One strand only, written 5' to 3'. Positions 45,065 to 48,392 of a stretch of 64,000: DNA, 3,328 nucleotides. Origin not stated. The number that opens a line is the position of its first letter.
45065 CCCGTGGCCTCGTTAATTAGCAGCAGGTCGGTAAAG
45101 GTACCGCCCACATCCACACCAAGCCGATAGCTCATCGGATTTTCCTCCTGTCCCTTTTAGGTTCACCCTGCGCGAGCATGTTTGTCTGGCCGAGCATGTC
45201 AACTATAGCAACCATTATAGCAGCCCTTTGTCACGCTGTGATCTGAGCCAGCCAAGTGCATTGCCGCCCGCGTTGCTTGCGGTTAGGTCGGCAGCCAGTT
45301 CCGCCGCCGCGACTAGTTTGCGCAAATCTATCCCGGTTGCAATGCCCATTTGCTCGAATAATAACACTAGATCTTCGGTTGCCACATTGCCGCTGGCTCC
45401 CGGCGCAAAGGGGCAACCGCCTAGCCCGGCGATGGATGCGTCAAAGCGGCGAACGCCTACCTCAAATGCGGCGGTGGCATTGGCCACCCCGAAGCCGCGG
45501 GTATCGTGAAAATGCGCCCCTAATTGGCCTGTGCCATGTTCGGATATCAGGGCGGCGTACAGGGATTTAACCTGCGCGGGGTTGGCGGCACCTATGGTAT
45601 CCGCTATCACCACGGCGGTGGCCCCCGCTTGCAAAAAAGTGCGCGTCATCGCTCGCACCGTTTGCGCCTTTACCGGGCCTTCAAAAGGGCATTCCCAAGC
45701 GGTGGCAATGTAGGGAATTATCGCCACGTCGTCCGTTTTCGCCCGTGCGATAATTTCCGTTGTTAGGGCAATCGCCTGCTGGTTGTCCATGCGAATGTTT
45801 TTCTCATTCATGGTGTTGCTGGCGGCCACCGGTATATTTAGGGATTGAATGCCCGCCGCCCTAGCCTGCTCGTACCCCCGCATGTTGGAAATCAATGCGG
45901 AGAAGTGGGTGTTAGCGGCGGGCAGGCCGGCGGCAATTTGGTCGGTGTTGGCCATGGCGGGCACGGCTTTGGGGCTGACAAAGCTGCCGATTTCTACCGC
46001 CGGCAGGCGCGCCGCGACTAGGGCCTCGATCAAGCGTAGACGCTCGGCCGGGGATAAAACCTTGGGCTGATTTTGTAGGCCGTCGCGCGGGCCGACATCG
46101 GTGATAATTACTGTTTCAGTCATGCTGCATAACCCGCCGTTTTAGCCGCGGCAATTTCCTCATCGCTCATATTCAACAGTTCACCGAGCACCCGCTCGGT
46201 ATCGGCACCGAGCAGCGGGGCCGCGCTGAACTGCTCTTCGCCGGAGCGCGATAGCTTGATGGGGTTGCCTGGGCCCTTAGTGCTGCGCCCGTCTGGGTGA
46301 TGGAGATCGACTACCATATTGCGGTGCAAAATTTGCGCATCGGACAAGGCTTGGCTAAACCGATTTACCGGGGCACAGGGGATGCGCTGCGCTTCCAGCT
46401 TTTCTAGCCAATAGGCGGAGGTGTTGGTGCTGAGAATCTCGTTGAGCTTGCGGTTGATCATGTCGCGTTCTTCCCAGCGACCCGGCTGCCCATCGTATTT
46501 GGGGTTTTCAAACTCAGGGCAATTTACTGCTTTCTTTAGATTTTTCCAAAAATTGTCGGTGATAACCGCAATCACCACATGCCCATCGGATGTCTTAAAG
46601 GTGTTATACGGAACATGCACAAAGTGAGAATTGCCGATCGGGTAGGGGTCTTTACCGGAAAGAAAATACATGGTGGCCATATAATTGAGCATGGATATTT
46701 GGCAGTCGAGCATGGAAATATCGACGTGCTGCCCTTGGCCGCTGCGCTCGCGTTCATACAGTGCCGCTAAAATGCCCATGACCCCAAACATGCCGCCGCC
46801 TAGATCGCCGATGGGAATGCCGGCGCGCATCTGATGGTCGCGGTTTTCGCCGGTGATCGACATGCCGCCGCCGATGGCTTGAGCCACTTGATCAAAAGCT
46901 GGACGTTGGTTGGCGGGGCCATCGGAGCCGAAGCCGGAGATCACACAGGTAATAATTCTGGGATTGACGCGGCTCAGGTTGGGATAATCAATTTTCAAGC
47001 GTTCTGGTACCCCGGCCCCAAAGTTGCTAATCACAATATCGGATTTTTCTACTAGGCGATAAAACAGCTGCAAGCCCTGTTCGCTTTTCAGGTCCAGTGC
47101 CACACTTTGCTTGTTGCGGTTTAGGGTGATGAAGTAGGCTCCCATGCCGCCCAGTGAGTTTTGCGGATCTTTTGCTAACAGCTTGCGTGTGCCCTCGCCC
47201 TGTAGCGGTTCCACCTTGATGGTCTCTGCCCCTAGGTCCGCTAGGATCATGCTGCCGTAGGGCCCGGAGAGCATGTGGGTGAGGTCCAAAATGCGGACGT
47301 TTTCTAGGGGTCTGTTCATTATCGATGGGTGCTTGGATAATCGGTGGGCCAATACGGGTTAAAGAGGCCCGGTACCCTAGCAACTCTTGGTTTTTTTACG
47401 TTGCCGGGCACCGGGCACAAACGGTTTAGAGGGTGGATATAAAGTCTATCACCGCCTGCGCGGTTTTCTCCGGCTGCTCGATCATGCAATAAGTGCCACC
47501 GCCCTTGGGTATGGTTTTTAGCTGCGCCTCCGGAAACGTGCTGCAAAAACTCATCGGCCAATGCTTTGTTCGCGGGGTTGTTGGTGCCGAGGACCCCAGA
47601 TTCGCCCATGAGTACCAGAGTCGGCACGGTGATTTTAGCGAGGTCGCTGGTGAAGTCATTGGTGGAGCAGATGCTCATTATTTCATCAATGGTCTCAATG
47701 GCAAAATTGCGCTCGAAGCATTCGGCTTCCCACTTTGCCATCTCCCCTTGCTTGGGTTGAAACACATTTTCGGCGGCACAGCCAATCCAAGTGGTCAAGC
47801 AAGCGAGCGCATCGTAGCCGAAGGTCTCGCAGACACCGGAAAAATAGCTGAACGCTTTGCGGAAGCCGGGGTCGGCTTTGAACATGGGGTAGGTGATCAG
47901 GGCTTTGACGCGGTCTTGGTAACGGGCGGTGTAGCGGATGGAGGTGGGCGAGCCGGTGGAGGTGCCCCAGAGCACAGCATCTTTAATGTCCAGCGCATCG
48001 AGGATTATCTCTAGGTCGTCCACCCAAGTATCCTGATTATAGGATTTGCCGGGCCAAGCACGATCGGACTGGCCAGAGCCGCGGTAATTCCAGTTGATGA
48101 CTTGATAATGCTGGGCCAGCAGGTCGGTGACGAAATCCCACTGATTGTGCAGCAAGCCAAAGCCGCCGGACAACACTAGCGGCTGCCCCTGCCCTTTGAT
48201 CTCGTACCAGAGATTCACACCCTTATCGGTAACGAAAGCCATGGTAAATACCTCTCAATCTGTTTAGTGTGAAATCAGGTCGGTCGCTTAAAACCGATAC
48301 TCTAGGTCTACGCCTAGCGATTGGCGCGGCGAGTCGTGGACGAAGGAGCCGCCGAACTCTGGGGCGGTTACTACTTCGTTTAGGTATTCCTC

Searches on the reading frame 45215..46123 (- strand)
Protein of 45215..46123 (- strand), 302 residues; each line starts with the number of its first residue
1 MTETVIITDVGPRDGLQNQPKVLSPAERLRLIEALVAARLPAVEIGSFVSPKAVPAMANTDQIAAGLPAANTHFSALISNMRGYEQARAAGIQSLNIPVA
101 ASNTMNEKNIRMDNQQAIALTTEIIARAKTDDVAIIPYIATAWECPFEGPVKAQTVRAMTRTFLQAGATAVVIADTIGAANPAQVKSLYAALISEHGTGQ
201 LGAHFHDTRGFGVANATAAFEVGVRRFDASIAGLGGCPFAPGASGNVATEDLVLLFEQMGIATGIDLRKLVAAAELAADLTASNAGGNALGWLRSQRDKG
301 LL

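Call 3: search_protein_families(library=pfam, proteins=[window:45215-46123:-])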
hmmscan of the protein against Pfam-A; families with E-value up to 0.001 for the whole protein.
window:45215-46123:- (302 aa): 1 family
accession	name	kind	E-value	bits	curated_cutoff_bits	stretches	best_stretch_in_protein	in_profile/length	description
PF00682.25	HMGL-like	-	2e-45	155.7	29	1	5-276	2-259/260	HMGL-like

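Call 5: search_protein_families(library=ncbifam, proteins=[window:45215-46123:-], max_evalue=0.00001)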
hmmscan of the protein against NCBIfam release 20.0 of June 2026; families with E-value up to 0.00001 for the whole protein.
window:45215-46123:- (302 aa): 21 families
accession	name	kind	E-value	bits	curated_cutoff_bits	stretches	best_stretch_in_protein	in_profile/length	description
NF004283.0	PRK05692.1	subfamily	1.2e-89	300.4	246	1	2-286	4-289/300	hydroxymethylglutaryl-CoA lyase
NF006049.0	PRK08195.1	subfamily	2.4e-22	79.5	229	1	154-277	148-266/344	4-hyroxy-2-oxovalerate/4-hydroxy-2-oxopentanoic acid aldolase,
TIGR02660.1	nifV_homocitr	equivalog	8.2e-22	78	462.9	1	5-279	2-261/365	homocitrate synthase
NF002085.0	PRK00915.1-2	subfamily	2e-18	66.4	517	1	3-281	12-275/504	2-isopropylmalate synthase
TIGR03217.1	4OH_2_O_val_ald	equivalog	2.1e-18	66.6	286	1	153-275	142-259/334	4-hydroxy-2-oxovalerate aldolase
NF002087.0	PRK00915.1-4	equivalog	4.1e-18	65.2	729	1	2-282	4-280/516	2-isopropylmalate synthase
TIGR02146.1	LysS_fung_arch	equivalog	5.9e-18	65.2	413.55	1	9-235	3-220/344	homocitrate synthase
NF002086.0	PRK00915.1-3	equivalog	8.8e-17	60.8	532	1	2-282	4-280/516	2-isopropylmalate synthase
TIGR02090.1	LEU1_arch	subfamily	3.1e-16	59.5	484.75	1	5-281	1-262/363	isopropylmalate/citramalate/homocitrate synthases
NF002088.0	PRK00915.1-5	equivalog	2.1e-15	56.2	697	1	5-281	4-276/514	2-isopropylmalate synthase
NF002084.0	PRK00915.1-1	equivalog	2.3e-15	56.1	748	1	1-281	1-277/523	2-isopropylmalate synthase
TIGR00973.1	leuA_bact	equivalog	2.4e-15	56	598.7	1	5-283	2-276/494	2-isopropylmalate synthase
NF041069.1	IPMS_Sufob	equivalog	7.8e-13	48.4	600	1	26-281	22-264/371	isopropylmalate synthase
NF042433.1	CitmalDyn_Leptosp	equivalog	7.5e-09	34.7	950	1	5-276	8-274/514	(R)-citramalate synthase CimA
TIGR00977.1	citramal_synth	equivalog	1e-08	34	450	1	158-281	158-278/526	citramalate synthase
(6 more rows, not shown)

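Call 12: search_solved_structures(query=window:45215-46123:-, max_evalue=1e-10)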
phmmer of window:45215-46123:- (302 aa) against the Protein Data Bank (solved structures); distinct sequences matched with E-value up to 1e-10: 9.
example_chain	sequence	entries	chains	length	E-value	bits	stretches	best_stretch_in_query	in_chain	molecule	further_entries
6nds_A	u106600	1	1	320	9.2e-63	215.5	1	3-274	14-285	3-hydroxy-3-methylglutaryl-CoA lyase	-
1ydo_A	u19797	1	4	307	2.5e-62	214.1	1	4-276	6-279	HMG-CoA Lyase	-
2cw6_A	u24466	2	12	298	9.9e-59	202.3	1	4-276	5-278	Hydroxymethylglutaryl-CoA lyase, mitochondrial | Hydroxymethylglutaryl-CoA lyase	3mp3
2ftp_A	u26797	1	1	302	4.4e-58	200.2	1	5-286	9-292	hydroxymethylglutaryl-CoA lyase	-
3mp4_A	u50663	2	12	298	6.9e-58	199.5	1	4-276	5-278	Hydroxymethylglutaryl-CoA lyase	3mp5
1ydn_A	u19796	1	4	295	6.7e-56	193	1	1-274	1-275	HYDROXYMETHYLGLUTARYL-COA LYASE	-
3rmj_A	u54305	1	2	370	5.1e-15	58.9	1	2-282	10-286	2-isopropylmalate synthase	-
4jn6_A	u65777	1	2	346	3.9e-13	52.8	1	154-275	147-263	4-hydroxy-2-oxovalerate aldolase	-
4lrs_A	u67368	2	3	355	1.4e-12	50.9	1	157-276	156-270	4-hydroxy-2-oxovalerate aldolase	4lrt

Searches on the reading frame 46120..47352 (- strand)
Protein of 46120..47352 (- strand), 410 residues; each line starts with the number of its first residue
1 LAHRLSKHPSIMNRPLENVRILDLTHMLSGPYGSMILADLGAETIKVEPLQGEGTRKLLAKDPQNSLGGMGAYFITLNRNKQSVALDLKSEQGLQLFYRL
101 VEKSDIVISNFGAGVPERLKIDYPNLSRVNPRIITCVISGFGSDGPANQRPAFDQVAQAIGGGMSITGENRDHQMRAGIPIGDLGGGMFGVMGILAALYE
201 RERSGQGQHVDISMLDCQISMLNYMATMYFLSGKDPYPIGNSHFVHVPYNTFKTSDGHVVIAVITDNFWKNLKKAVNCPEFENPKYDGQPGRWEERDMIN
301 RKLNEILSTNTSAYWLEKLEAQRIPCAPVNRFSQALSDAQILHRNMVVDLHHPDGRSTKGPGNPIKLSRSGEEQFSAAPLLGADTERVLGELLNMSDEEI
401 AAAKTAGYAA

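Call 3: search_protein_families(library=pfam, proteins=[window:46120-47352:-])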
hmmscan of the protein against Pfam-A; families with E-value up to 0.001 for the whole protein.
window:46120-47352:- (410 aa): 1 family
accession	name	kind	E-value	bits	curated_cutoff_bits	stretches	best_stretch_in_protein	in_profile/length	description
PF02515.22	CoA_transf_3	-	2.4e-121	405.7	23.3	1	16-385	1-366/366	CoA-transferase family III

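Call 5: search_protein_families(library=ncbifam, proteins=[window:46120-47352:-], max_evalue=0.00001)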
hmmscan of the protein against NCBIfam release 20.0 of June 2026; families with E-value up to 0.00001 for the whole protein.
window:46120-47352:- (410 aa): 7 families
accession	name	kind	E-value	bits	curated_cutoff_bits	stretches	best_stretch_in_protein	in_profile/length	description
NF041294.1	Scnl_mescCoAtase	equivalog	9.4e-87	291.6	700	1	16-389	4-380/381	succinyl-CoA:mesaconate CoA-transferase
NF052585.1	SucGlutTfsCaiB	equivalog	9.8e-80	268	750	1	13-395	5-391/394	succinate--glutarate CoA-transferase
NF008511.0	PRK11430.1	equivalog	4.2e-72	243.4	522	1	14-372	8-358/381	CoA:oxalate CoA-transferase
NF003809.0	PRK05398.1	subfamily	3.1e-70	236.8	442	2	12-221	1-207/416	formyl-CoA transferase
TIGR03253.1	oxalate_frc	equivalog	4.2e-66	223.4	504.2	2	14-219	2-204/416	formyl-CoA transferase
NF002914.1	PRK03525.1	equivalog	1.4e-35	123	413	1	15-408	9-396/400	L-carnitine CoA-transferase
TIGR04253.1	mesacon_CoA_iso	equivalog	4.7e-22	78.5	725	1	17-404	4-395/403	2-methylfumaryl-CoA isomerase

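Call 13: search_solved_structures(query=window:46120-47352:-, max_evalue=1e-20)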
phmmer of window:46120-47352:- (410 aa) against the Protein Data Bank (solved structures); distinct sequences matched with E-value up to 1e-20: 35.
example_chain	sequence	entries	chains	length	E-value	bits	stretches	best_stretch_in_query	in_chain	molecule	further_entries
10uh_A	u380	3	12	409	4.5e-73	249.7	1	13-407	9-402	Formyl-coenzyme a transferase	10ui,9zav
9br6_A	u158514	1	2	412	9.8e-71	242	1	14-407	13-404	Succinate--hydroxymethylglutarate CoA-transferase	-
9br7_A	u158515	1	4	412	3.5e-70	240.2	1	14-407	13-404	Succinate--hydroxymethylglutarate CoA-transferase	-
4hl6_A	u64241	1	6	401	1.7e-63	218.2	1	14-373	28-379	Uncharacterized protein YfdE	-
4ed9_A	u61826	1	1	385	1.4e-60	208.6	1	10-373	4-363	CAIB/BAIF family protein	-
1pt5_A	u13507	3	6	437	1.9e-44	155.5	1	5-221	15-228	Hypothetical protein yfdW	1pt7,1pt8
1pqy_A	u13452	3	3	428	4.2e-43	151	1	12-221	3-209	Hypothetical protein yfdW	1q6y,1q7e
2vjp_A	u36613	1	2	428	7.8e-41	143.6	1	12-222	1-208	FORMYL-COENZYME A TRANSFERASE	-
2vjo_A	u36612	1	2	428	1e-40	143.2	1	12-222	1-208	FORMYL-COENZYME A TRANSFERASE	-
1p5h_A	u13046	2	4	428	1e-40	143.2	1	12-222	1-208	Formyl-coenzyme A transferase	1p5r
2vjq_A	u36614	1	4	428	1.2e-40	142.9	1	12-222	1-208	FORMYL-COENZYME A TRANSFERASE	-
2vjn_A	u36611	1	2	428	1.4e-40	142.7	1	12-222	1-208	FORMYL-COENZYME A TRANSFERASE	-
2vjk_A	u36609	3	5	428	1.4e-40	142.7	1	12-222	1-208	FORMYL-COENZYME A TRANSFERASE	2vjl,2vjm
1t4c_A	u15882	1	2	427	4e-40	141.3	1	14-222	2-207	Formyl-CoA:oxalate CoA-transferase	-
3ubm_A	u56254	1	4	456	5.9e-40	140.7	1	12-221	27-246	Formyl-CoA:oxalate CoA-transferase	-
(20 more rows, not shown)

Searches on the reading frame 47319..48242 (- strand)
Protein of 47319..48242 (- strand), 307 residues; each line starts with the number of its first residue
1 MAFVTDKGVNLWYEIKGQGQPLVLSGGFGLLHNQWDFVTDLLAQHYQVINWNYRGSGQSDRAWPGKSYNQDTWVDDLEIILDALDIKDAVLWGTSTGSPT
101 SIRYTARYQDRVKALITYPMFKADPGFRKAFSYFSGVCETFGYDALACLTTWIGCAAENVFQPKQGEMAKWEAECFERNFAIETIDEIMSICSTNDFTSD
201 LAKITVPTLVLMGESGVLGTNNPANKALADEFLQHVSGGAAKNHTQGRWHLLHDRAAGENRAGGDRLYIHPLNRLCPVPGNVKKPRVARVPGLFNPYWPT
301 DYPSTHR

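Call 3: search_protein_families(library=pfam, proteins=[window:47319-48242:-])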
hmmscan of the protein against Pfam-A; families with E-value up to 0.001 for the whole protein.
window:47319-48242:- (307 aa): 3 families
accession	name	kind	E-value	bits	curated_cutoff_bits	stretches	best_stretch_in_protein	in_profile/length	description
PF00561.26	Abhydrolase_1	-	1.3e-18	68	25.8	1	22-117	4-99/245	alpha/beta hydrolase fold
PF12146.15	Hydrolase_4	-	1.2e-13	51.3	27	1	36-237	22-218/239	Serine aminopeptidase, S33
PF12697.13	Abhydrolase_6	-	4.3e-07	31.3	26.3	1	24-241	3-195/217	Alpha/beta hydrolase family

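Call 5: search_protein_families(library=ncbifam, proteins=[window:47319-48242:-], max_evalue=0.00001)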
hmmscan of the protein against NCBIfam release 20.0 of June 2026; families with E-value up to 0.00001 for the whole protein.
window:47319-48242:- (307 aa): 17 families
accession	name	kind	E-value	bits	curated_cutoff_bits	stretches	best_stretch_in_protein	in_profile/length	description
TIGR02427.1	protocat_pcaD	equivalog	1.2e-17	64.1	255.85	1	11-116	2-108/251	3-oxoadipate enol-lactonase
TIGR01250.1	pro_imino_pep_2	subfamily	3e-16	59.8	167.65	1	7-127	11-136/288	proline iminopeptidase-family hydrolase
NF051488.1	bifunc_PcaDC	exception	1.6e-13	50.6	390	1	13-220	4-208/375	bifunctional 3-oxoadipate enol-lactonase/4-carboxymuconolactone decarboxylase PcaDC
NF051487.1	bifunc_PcaCD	exception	4e-13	49.2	430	1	18-230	171-378/413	bifunctional 4-carboxymuconolactone decarboxylase/3-oxoadipate enol-lactonase PcaCD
NF045948.1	ProImpepThrmp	equivalog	7.3e-13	48.6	500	1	3-117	6-125/291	proline iminopeptidase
NF045945.1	ProImpepLactob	equivalog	9.3e-12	45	400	1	15-116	19-127/293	proline iminopeptidase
NF050089.1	i_nPHAscl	equivalog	1e-11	44.5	300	1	12-116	10-113/288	intracellular short-chain-length polyhydroxyalkanoate depolymerase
NF011457.0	PRK14875.1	equivalog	5.4e-10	38.8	307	1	6-115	119-226/372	acetoin dehydrogenase dihydrolipoyllysine-residue acetyltransferase subunit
TIGR03611.1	RutD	equivalog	1e-08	34.9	238.5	1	18-145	12-139/258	pyrimidine utilization protein D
NF004514.1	PRK05855.1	equivalog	1e-08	34.2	455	1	7-90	8-93/578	SDR family oxidoreductase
TIGR03695.1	menH_SHCHC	equivalog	3.9e-08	33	208.55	1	20-116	3-100/252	2-succinyl-6-hydroxy-2,4-cyclohexadiene-1-carboxylate synthase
NF002938.0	PRK03592.1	equivalog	4.4e-08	32.8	241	1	4-116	15-125/298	haloalkane dehalogenase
NF041759.1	mac_hydro_EstT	equivalog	1.1e-07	31.3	450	1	9-116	10-122/278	macrolide hydrolase EstT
NF045632.1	hydroxlase_HsaD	equivalog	1.5e-07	30.6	400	1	15-116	30-133/290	4,5:9,10-diseco-3-hydroxy-5,9,17-trioxoandrosta-1(10),2-diene-4-oate hydrolase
TIGR01249.1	pro_imino_pep_1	equivalog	6.4e-07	28.8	259.75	1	11-121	17-129/307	prolyl aminopeptidase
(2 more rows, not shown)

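Call 47: search_solved_structures(query=window:47319-48242:-, max_evalue=0.000001)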
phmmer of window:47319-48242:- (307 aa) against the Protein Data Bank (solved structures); distinct sequences matched with E-value up to 0.000001: 45.
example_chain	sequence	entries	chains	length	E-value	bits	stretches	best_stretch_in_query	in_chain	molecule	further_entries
1a8s_A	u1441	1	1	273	3e-21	79.4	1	2-216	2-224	CHLOROPEROXIDASE F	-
3hi4_A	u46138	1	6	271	8.4e-19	71.3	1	2-218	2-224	Arylesterase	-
3hea_A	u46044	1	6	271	8.6e-19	71.3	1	2-218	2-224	Arylesterase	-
3ia2_A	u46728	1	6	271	1.6e-18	70.4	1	2-218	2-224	Arylesterase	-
3t4u_A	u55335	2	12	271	1.7e-18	70.4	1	2-218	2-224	Arylesterase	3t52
8pi1_A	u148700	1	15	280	1.8e-18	70.3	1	2-218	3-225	Arylesterase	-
1brt_A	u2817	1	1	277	1.8e-18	70.3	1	8-215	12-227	BROMOPEROXIDASE A2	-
1va4_A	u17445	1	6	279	1.8e-18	70.2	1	2-218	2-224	Arylesterase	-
1a7u_A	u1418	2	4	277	1.2e-17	67.6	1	8-215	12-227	CHLOROPEROXIDASE T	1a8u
1bro_A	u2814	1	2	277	1.2e-17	67.5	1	8-215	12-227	BROMOPEROXIDASE A2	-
1hkh_A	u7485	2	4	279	1.5e-17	67.2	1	9-114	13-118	GAMMA LACTAMASE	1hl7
3fob_A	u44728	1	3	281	1.5e-16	63.9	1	9-217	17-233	Bromoperoxidase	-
4iq4_A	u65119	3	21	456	2.6e-16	63.2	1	8-214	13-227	Non-haem bromoperoxidase BPO-A2, Matrix protein 1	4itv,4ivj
3vdx_A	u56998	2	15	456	3.5e-16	62.7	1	8-214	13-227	Designed 16nm tetrahedral protein cage containing Non-haem bromoperoxidase BPO-A2 and Matr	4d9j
4qes_A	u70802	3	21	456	4.1e-15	59.2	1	8-214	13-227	Non-haem bromoperoxidase BPO-A2, Matrix protein 1 chimera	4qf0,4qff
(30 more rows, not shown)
